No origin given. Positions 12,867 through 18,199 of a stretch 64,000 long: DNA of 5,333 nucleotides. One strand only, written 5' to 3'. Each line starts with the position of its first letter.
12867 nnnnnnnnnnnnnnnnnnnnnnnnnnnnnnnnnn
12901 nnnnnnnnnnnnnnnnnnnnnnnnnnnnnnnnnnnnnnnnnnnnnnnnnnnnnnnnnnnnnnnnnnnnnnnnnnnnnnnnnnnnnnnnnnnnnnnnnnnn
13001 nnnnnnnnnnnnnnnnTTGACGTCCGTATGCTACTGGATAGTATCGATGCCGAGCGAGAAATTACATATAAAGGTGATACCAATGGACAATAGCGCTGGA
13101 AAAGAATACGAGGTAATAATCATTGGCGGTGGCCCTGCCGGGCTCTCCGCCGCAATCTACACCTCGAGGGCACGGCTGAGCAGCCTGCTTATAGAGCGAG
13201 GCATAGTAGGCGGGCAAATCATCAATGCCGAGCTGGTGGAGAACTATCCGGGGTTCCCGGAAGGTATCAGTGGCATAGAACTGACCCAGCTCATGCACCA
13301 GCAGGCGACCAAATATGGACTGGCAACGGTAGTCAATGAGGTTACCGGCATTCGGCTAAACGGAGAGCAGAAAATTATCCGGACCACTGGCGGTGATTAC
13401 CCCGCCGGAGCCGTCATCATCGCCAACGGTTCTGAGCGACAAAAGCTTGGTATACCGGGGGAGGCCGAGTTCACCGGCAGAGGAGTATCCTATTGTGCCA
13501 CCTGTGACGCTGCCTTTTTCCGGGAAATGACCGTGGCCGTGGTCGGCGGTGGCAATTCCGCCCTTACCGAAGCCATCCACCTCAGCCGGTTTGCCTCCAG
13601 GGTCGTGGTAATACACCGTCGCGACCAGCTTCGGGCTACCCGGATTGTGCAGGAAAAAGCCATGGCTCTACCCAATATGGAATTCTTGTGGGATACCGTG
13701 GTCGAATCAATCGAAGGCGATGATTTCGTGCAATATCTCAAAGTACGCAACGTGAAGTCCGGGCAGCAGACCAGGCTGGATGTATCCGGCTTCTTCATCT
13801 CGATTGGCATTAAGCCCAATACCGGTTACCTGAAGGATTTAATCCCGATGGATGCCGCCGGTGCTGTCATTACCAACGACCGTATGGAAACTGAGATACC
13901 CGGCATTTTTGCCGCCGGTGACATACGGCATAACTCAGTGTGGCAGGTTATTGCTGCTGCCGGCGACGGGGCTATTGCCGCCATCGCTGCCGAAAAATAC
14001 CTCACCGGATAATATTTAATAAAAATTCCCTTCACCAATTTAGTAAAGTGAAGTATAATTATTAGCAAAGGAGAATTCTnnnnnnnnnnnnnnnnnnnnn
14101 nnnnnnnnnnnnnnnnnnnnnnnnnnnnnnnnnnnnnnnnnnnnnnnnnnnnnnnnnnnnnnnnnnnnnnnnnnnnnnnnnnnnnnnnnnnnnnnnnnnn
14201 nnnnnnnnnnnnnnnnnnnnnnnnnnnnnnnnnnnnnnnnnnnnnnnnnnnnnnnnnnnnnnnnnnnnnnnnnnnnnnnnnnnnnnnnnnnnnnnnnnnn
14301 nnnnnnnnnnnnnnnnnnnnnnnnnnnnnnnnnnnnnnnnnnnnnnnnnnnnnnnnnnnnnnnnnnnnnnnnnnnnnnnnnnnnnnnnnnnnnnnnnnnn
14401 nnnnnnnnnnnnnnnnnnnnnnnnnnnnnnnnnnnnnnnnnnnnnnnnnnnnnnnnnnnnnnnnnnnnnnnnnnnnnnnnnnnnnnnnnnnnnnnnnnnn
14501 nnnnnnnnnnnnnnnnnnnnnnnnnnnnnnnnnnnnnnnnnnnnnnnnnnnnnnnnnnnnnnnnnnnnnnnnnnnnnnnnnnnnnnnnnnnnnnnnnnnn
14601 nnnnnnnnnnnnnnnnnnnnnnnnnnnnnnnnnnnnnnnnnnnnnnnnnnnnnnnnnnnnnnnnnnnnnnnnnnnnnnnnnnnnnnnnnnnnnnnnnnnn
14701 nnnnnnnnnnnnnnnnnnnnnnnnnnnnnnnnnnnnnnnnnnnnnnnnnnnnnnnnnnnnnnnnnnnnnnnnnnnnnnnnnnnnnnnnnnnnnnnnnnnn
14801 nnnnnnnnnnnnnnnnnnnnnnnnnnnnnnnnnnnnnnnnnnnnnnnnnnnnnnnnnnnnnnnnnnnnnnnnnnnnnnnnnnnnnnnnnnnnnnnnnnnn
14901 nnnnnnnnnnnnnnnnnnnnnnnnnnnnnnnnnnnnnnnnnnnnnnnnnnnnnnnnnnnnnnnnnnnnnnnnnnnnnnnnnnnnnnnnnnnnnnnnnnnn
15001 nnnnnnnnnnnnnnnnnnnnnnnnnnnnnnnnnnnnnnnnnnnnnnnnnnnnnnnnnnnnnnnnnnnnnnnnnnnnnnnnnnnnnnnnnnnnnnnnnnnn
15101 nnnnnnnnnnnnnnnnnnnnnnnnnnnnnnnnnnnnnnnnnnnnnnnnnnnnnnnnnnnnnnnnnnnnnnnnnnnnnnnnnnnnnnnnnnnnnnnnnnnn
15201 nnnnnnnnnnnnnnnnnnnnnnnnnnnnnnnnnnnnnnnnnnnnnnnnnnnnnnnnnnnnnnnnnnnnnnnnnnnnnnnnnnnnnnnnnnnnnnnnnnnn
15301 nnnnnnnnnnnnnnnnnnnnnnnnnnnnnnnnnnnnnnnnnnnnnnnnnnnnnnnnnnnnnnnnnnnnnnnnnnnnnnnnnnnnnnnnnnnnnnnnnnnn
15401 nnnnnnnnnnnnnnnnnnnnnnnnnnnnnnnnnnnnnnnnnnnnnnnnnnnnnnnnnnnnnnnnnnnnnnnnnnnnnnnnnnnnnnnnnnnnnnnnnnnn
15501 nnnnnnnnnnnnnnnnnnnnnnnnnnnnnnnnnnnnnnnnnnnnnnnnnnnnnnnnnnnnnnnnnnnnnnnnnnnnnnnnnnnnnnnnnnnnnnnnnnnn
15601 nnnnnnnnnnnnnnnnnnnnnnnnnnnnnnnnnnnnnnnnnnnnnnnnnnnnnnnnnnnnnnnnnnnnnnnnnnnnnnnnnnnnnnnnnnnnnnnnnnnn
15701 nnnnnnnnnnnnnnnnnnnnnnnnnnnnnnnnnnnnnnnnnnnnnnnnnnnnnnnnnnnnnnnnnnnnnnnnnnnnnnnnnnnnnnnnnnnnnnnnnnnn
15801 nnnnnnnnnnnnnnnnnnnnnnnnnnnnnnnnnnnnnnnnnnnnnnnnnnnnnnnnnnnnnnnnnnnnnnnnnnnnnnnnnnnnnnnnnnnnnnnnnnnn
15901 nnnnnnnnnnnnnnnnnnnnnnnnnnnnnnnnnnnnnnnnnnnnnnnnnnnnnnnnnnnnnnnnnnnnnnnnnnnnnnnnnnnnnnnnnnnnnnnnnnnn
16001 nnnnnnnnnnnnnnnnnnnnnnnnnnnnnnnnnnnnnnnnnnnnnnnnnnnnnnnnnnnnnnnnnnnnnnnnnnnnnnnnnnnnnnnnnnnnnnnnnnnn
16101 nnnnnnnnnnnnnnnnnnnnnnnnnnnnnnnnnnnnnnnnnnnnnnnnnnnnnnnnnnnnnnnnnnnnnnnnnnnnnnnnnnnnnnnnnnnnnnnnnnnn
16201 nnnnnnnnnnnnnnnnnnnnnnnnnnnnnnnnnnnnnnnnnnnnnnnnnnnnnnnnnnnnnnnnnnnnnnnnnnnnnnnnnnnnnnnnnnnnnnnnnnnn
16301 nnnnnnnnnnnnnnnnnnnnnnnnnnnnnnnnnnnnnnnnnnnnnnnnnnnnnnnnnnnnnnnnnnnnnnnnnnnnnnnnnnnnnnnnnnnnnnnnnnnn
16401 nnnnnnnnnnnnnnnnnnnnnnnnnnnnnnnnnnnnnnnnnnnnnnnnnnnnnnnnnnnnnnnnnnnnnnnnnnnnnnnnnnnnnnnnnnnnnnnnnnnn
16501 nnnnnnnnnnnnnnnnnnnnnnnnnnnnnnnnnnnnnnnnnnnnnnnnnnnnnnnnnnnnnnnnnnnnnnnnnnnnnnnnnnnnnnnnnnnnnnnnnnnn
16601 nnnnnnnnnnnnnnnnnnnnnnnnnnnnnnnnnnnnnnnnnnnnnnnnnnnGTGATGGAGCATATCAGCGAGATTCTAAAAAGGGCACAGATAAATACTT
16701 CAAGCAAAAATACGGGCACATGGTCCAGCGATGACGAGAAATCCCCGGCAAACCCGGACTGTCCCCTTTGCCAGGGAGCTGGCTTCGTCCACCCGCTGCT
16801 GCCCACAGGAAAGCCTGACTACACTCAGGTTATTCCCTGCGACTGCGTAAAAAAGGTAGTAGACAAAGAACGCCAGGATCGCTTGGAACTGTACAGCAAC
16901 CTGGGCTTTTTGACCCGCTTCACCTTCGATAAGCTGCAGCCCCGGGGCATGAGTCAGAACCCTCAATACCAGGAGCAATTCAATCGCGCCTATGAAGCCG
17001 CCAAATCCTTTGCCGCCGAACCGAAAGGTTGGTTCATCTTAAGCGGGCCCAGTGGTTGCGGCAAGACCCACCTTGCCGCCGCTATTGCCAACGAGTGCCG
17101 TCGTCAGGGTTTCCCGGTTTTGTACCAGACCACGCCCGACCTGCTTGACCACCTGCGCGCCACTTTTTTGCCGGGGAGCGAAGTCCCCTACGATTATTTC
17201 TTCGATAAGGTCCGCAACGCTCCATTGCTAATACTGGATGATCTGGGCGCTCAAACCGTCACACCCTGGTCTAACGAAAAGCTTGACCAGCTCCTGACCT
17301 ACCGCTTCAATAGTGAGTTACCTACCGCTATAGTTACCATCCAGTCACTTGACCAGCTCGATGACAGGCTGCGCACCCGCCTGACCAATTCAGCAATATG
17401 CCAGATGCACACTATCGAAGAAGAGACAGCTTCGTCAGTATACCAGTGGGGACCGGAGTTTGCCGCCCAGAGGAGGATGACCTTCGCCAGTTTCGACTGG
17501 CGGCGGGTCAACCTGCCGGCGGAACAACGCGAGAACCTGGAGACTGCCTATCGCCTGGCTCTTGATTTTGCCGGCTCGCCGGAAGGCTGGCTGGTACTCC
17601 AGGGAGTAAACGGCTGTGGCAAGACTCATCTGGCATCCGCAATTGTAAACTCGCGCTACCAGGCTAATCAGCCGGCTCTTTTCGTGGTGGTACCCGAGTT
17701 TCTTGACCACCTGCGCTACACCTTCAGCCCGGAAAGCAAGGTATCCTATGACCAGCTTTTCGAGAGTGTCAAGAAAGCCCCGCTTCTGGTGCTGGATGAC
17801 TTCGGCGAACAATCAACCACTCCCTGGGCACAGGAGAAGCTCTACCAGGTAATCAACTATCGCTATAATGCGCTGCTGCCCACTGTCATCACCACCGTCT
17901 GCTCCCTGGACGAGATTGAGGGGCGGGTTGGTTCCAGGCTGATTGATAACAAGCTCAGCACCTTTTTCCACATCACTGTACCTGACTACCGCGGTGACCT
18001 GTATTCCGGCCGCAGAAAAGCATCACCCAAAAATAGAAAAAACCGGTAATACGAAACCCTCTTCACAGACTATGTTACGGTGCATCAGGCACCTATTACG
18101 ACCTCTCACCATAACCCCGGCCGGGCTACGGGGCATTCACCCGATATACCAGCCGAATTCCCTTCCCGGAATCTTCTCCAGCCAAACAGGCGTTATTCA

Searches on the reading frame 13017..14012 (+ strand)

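Call 66: search_protein_families(library=pfam, proteins=[window:13017-14012:+], max_evalue=0.000001)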
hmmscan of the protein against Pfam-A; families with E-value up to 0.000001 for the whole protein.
window:13017-14012:+ (331 aa): 8 families
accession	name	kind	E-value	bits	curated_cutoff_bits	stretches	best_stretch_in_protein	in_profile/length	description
PF07992.20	Pyr_redox_2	-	5.7e-51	174.1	26.1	1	31-318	1-291/291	Pyridine nucleotide-disulphide oxidoreductase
PF13738.12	Pyr_redox_3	-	4.4e-25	89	30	1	97-301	91-305/305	Pyridine nucleotide-disulphide oxidoreductase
PF00070.33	Pyr_redox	-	5.5e-16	59.3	22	1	173-236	2-70/82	Pyridine nucleotide-disulphide oxidoreductase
PF01266.30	DAO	-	5.5e-10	39.7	27.9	0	33-66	2-37/353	FAD dependent oxidoreductase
PF13450.12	NAD_binding_8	-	1.7e-08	35.1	21.9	0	35-72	1-39/68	NAD(P)-binding Rossmann-like domain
PF00890.30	FAD_binding_2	-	3e-08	33.7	20.4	0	33-67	2-37/414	FAD binding domain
PF03486.20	HI0933_like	-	3.2e-08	33.8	50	0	32-62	2-32/244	HI0933-like protein Rossmann domain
PF01946.23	Thi4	-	2.5e-07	30.6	26.2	0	30-64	17-52/235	Thi4 family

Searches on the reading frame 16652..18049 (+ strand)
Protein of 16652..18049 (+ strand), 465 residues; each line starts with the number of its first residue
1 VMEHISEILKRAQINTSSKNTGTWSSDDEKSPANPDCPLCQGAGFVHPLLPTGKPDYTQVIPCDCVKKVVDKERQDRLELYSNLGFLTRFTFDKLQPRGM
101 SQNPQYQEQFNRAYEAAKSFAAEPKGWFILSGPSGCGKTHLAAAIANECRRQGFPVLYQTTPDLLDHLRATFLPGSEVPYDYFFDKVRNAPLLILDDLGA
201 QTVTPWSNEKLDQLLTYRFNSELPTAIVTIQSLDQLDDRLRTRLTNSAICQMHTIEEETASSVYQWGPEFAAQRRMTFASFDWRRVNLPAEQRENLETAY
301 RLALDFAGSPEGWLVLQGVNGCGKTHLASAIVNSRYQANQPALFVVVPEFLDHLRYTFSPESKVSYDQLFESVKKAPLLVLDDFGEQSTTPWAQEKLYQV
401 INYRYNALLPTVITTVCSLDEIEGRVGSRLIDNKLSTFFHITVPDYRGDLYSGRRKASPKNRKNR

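Call 67: search_protein_families(library=pfam, proteins=[window:16652-18049:+], max_evalue=0.000001)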
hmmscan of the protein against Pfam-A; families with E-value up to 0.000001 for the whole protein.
window:16652-18049:+ (465 aa): 10 families
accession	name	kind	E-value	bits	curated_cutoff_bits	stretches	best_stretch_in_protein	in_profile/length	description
PF01695.23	IstB_IS21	-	1.1e-27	97.5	24.1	2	127-238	94-201/238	IstB-like ATP binding protein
PF00004.35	AAA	-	8.8e-13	49.3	21.2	0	129-245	2-124/131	ATPase family associated with various cellular activities (AAA)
PF00308.24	Bac_DnaA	-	2.8e-12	47.6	23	0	112-247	18-158/162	Bacterial DnaA ATPAse domain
PF13191.12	AAA_16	-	1.1e-10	42.7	32.6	0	109-242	11-122/167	AAA ATPase domain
PF24883.2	NPHP3_N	-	5.8e-10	40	24.8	0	125-158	22-55/164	Nephrocystin 3, N-terminal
PF00910.28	RNA_helicase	-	3.1e-08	34.5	21.5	0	129-204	2-64/105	RNA helicase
PF05729.18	NACHT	-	9.8e-08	32.4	26.7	0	129-153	4-28/167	NACHT domain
PF20720.3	nSTAND3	-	1.2e-07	32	27.2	0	112-164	5-56/155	Novel STAND NTPase 3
PF13604.12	AAA_30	-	3.1e-07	30.8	27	0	115-158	8-51/191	AAA domain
PF00005.33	ABC_tran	-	7e-07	30.4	25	0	119-151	5-37/137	ABC transporter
